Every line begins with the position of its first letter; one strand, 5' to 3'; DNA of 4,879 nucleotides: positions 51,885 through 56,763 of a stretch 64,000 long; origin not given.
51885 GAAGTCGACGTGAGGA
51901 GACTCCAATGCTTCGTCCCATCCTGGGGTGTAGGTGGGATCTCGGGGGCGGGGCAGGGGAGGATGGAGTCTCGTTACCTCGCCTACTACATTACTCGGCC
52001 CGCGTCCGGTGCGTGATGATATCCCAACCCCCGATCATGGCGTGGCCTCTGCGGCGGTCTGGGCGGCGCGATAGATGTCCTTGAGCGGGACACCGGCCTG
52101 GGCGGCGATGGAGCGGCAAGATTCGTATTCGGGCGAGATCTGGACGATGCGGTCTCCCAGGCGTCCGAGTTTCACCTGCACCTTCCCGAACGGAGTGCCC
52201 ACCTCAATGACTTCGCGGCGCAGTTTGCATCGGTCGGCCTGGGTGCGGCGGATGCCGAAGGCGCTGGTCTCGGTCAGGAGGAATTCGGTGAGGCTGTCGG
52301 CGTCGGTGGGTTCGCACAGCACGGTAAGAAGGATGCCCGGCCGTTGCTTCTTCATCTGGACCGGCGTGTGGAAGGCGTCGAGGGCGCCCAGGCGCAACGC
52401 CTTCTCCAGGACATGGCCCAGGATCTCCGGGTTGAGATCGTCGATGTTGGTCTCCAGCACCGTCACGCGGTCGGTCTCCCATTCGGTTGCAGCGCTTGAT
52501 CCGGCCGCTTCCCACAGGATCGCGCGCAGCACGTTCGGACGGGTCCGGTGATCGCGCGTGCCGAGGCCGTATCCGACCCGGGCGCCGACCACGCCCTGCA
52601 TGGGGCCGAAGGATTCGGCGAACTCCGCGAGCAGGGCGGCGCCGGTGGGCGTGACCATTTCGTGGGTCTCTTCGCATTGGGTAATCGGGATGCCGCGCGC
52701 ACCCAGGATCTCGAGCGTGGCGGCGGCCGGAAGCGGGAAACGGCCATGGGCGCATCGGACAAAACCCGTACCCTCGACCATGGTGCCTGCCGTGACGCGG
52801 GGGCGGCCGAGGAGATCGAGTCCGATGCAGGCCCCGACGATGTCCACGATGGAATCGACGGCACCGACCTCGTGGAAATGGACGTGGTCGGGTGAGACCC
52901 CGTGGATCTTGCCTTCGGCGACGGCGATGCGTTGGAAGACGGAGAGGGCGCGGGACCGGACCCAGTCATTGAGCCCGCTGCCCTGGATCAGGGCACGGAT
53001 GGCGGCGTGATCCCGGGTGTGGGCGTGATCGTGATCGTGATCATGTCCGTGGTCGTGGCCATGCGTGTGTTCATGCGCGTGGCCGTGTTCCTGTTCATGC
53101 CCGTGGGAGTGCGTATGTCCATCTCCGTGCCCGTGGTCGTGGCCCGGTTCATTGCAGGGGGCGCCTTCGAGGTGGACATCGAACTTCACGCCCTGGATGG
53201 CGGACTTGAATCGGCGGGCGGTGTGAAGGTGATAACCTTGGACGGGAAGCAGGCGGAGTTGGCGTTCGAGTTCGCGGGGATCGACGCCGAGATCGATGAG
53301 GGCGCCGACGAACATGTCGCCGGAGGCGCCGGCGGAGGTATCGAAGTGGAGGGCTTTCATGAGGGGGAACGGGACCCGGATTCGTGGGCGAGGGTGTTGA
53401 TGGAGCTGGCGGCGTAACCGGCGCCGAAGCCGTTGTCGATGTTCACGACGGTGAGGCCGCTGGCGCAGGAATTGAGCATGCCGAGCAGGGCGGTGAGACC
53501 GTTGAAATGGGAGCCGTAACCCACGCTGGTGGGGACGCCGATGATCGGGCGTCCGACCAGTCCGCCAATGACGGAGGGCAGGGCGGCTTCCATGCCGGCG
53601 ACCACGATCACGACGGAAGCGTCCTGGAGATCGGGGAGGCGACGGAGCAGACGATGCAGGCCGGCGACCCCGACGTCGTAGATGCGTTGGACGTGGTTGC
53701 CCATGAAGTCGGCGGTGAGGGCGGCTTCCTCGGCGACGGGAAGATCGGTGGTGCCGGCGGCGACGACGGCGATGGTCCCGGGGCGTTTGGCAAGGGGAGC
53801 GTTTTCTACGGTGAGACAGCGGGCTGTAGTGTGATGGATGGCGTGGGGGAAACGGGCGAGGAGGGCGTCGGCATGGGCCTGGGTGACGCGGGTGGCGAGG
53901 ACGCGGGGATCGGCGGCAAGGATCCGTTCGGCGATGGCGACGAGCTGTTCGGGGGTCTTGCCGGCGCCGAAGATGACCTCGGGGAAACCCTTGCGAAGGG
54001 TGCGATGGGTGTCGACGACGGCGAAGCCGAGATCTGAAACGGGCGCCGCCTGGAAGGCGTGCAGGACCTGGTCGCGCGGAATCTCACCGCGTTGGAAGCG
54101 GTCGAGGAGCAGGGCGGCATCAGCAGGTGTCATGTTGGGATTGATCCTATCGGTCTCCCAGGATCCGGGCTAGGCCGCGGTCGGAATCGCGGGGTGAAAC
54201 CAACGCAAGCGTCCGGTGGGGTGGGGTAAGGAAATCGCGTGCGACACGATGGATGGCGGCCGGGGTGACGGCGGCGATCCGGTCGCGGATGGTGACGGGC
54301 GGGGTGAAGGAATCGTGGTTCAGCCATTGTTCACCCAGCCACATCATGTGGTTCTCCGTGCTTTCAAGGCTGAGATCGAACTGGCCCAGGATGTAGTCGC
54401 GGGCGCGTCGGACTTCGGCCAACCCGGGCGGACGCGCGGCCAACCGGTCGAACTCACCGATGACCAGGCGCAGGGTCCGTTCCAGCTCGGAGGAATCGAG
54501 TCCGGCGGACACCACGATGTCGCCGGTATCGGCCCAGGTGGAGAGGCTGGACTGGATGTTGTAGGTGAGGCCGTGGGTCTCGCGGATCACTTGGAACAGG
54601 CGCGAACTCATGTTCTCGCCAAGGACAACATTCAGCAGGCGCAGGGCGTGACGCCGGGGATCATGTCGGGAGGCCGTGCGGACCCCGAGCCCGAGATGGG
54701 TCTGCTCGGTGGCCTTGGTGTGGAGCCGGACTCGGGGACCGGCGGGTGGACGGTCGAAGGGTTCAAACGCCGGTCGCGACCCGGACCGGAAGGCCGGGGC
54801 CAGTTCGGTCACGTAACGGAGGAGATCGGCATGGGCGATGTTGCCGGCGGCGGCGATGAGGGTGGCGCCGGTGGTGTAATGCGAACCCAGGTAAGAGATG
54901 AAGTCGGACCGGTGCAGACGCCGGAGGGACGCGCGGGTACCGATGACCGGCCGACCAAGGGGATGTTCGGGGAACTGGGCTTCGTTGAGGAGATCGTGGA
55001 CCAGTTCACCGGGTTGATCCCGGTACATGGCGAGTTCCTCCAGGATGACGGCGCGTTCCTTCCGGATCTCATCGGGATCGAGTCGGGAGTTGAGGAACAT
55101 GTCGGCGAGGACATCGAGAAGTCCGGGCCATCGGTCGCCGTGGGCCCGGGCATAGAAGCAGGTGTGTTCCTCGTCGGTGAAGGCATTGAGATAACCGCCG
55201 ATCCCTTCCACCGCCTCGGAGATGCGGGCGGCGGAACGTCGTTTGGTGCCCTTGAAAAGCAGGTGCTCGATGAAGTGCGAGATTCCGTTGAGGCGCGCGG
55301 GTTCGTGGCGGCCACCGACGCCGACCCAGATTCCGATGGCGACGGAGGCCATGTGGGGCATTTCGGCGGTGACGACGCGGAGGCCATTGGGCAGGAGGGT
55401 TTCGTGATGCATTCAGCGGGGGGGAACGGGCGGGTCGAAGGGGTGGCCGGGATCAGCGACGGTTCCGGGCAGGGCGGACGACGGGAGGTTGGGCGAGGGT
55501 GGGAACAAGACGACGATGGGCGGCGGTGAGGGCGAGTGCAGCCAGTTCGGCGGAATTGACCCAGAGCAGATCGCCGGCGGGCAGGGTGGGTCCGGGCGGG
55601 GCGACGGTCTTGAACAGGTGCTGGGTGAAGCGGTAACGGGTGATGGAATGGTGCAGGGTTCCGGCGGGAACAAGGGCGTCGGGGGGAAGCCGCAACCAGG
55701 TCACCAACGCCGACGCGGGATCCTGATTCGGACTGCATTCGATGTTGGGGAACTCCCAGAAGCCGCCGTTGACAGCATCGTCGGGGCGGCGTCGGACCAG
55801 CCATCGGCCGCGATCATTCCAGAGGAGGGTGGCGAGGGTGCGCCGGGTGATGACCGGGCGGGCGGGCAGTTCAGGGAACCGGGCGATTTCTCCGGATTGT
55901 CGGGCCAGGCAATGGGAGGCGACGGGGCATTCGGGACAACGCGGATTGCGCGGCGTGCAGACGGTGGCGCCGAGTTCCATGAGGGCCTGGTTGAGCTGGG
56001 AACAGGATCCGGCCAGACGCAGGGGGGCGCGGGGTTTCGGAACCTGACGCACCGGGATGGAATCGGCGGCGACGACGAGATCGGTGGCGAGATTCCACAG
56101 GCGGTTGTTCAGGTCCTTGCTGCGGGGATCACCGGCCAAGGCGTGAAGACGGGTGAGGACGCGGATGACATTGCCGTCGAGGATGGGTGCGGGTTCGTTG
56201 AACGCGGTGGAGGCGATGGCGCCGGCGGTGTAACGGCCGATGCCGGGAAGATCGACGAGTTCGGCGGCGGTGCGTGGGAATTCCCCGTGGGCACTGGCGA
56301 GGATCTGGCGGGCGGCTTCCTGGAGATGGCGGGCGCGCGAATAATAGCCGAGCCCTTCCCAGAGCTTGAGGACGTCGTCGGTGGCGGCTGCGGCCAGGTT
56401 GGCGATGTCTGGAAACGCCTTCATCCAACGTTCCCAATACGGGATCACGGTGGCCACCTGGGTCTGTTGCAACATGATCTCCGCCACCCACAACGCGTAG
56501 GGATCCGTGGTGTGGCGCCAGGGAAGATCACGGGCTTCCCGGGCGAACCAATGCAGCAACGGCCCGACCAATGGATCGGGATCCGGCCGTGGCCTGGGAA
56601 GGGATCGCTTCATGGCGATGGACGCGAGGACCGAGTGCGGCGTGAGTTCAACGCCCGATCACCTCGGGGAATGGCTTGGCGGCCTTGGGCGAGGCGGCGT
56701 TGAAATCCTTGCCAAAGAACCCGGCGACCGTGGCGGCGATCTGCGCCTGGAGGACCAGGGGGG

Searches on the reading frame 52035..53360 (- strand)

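Call 60: search_protein_families(library=pfam, proteins=[window:52035-53360:-], max_evalue=0.0001)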
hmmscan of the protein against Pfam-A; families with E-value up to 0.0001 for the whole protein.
window:52035-53360:- (441 aa): 1 family
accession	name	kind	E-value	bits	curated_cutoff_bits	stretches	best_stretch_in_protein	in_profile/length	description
PF01969.22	Ni_insertion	-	1.2e-135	452.9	22.1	1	4-430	1-375/375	Nickel insertion protein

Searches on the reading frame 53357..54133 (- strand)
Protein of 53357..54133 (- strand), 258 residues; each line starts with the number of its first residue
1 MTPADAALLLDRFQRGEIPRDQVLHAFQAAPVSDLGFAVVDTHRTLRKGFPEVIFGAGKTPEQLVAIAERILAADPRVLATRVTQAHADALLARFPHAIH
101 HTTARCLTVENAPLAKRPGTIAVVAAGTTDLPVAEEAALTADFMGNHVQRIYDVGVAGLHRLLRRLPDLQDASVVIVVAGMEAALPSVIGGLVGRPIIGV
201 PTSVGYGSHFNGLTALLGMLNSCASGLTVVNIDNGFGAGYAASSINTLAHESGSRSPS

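Call 60: search_protein_families(library=pfam, proteins=[window:53357-54133:-], max_evalue=0.0001)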
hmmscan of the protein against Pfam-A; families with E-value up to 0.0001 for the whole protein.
window:53357-54133:- (258 aa): 1 family
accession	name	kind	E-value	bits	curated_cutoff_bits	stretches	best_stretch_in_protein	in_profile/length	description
PF00731.26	AIRC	-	7.4e-15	55.2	30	1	121-251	2-132/148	AIR carboxylase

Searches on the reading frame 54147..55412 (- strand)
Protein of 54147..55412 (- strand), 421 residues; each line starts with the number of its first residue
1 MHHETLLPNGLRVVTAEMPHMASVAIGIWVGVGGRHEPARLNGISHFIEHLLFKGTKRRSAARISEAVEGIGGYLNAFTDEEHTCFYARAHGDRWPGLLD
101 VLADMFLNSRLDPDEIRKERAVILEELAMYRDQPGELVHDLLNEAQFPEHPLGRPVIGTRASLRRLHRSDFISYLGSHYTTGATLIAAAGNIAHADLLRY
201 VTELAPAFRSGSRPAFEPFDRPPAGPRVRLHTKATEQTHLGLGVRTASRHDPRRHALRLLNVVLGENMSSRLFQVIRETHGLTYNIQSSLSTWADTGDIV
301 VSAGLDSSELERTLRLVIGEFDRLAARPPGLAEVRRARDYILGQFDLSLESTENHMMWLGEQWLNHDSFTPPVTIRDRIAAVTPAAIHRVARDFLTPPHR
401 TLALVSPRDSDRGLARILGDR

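Call 60: search_protein_families(library=pfam, proteins=[window:54147-55412:-], max_evalue=0.0001)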
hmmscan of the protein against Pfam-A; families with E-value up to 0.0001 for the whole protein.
window:54147-55412:- (421 aa): 2 families
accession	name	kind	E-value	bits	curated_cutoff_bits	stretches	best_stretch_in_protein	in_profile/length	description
PF00675.25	Peptidase_M16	-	1.9e-41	141.9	22.3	1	12-159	1-148/149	Insulinase (Peptidase family M16)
PF05193.26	Peptidase_M16_C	-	8.7e-26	91.3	23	1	167-339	3-179/181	Peptidase M16 inactive domain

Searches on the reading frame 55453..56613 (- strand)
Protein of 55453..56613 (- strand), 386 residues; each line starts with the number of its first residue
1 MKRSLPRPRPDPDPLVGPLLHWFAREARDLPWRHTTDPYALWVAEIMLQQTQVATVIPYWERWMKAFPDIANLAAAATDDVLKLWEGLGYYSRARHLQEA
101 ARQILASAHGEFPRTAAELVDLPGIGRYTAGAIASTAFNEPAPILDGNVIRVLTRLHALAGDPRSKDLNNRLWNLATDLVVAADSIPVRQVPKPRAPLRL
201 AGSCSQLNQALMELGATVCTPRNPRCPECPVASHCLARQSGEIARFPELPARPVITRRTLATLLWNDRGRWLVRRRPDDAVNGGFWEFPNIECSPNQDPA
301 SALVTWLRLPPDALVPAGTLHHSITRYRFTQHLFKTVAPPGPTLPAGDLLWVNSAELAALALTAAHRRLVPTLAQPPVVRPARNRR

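Call 60: search_protein_families(library=pfam, proteins=[window:55453-56613:-], max_evalue=0.0001)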
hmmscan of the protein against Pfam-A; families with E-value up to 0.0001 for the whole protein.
window:55453-56613:- (386 aa): 4 families
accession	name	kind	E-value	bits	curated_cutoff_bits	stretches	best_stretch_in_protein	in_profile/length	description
PF00730.31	HhH-GPD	-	7.9e-25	87.7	26.2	1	43-175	1-105/108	HhH-GPD superfamily base excision DNA repair protein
PF14815.12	NUDIX_4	-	7.1e-17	61.7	35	1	262-370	3-111/113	NUDIX domain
PF00633.29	HHH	-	6.1e-08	32.6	24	1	109-135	3-29/30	Helix-hairpin-helix motif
PF10576.14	EndIII_4Fe-2S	-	4.7e-05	24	20.5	0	219-235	1-17/17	Iron-sulfur binding domain of endonuclease III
